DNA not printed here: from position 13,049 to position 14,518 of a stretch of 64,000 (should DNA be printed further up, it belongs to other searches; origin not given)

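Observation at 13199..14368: Polytopic membrane domain fused to a TYW3-like tRNA methyltransferase domain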

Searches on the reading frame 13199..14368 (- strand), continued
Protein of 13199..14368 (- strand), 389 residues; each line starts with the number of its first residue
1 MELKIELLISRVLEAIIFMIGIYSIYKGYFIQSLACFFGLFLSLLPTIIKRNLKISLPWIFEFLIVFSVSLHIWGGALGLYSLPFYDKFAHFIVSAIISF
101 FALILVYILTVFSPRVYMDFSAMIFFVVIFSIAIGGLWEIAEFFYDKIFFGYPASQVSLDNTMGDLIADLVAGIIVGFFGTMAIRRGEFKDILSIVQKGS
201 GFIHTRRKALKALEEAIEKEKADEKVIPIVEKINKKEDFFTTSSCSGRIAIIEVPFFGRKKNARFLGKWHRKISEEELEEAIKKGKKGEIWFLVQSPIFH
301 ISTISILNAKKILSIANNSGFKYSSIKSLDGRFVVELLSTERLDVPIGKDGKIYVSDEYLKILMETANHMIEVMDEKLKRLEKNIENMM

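Call 64: find_encoding_contigs(protein=P0001, flank=2000, max_places=2)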
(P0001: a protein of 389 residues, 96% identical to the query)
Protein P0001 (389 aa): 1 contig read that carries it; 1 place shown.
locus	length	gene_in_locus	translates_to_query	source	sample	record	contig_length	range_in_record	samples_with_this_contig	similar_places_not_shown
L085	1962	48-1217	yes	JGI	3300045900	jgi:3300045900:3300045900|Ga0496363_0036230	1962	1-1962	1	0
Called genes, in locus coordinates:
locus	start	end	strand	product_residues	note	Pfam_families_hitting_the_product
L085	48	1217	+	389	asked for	PF09997:DUF2238, PF02676:TYW3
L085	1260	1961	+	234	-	?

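Call 67: find_encoding_contigs(protein=P0048, flank=3000, max_places=2)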
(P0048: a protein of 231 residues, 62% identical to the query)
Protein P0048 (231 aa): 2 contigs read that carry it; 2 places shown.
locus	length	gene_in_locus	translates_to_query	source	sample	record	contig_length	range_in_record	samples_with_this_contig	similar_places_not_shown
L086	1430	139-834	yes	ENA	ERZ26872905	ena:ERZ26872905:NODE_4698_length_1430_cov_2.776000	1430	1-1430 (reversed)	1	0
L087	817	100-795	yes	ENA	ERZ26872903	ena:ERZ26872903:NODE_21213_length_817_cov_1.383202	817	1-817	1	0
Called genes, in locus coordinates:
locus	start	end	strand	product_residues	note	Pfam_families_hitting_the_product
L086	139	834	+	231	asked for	PF02676:TYW3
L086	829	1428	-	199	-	?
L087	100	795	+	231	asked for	PF02676:TYW3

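Call 68: find_encoding_contigs(protein=P0046, flank=3000, max_places=2)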
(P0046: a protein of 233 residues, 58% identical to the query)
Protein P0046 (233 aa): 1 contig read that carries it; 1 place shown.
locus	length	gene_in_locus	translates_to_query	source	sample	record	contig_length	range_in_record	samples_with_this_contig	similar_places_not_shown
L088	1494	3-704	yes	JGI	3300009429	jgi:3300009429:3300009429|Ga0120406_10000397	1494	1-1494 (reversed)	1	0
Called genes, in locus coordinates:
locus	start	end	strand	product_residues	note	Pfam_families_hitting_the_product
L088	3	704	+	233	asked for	PF02676:TYW3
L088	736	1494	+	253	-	?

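Call 83: fold_search(model_id=the predicted structure, library=pdb)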
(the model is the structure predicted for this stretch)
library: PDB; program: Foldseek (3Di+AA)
matches with E <= 10: 301; with E <= 0.001: 11
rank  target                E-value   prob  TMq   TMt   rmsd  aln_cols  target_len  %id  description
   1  2it3_B                1.4e-17  1.00  0.46  0.91   1.3       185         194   49  Structure of PH1069 protein from Pyrococcus horikoshii (released 2007-11-13)
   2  2drv_B                1.9e-17  1.00  0.47  0.90   1.4       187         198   49  Structure of PH1069 protein from Pyrococcus horikoshii OT3 (released 2007-10-02)
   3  2it2_B                1.1e-16  1.00  0.47  0.91   1.4       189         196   48  Structure of PH1069 protein from Pyrococcus horikoshii (released 2007-11-13)
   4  2it3_A                1.3e-16  1.00  0.46  0.89   2.3       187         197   49  Structure of PH1069 protein from Pyrococcus horikoshii (released 2007-11-13)
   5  2drv_A                4.4e-15  1.00  0.45  0.89   1.8       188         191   47  Structure of PH1069 protein from Pyrococcus horikoshii OT3 (released 2007-10-02)
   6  2it2_A                3.0e-14  1.00  0.44  0.89   1.6       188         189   46  Structure of PH1069 protein from Pyrococcus horikoshii (released 2007-11-13)
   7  2qg3_A                1.6e-13  1.00  0.46  0.90   1.6       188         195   34  CRYSTAL STRUCTURE OF A TYW3 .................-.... PROTEIN (AF_2059) FROM ARCHAEOGLOBUS FULGIDUS DSM 4304 AT 1.95 A RE (released 2007-07-17)
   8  2qg3_B                3.8e-13  1.00  0.46  0.93   1.6       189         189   34  CRYSTAL STRUCTURE OF A TYW3 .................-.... PROTEIN (AF_2059) FROM ARCHAEOGLOBUS FULGIDUS DSM 4304 AT 1.95 A RE (released 2007-07-17)
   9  1tlj_A                8.3e-11  1.00  0.42  0.82   2.7       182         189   28  Crystal Structure of Conserved Protein of Unknown Function SSO0622 from Sulfolobus solfataricus (released 2004-08-03)
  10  2dvk                  5.2e-10  1.00  0.38  0.84   2.6       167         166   30  Crystal Structure of Hypothetical protein from Aeropyrum pernix (released 2007-01-31)
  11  1tlj_B                5.4e-10  1.00  0.42  0.83   2.6       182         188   28  Crystal Structure of Conserved Protein of Unknown Function SSO0622 from Sulfolobus solfataricus (released 2004-08-03)
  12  8wcn_B                1.3e-01  0.15  0.14  0.14  22.8       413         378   12  Cryo-EM structure of PAO1-ImcA with GMPCPP (released 2024-03-13)
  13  4dnt_A                1.5e-01  0.11  0.13  0.06  28.6       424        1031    8  Crystal structure of the CusBA heavy-metal efflux complex from Escherichia coli, mutant (released 2012-06-20)
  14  5c5b_D                5.2e-01  0.06  0.10  0.10  27.8       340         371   10  Crystal Structure of Human APPL BAR-PH Heterodimer (released 2016-06-22)
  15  8xn1_B                5.4e-01  0.12  0.12  0.14  19.5       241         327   16  Cryo-EM structure of human ZnT3, in the presence of zinc, determined in an inward-facing conformation (released 2024-10-30)
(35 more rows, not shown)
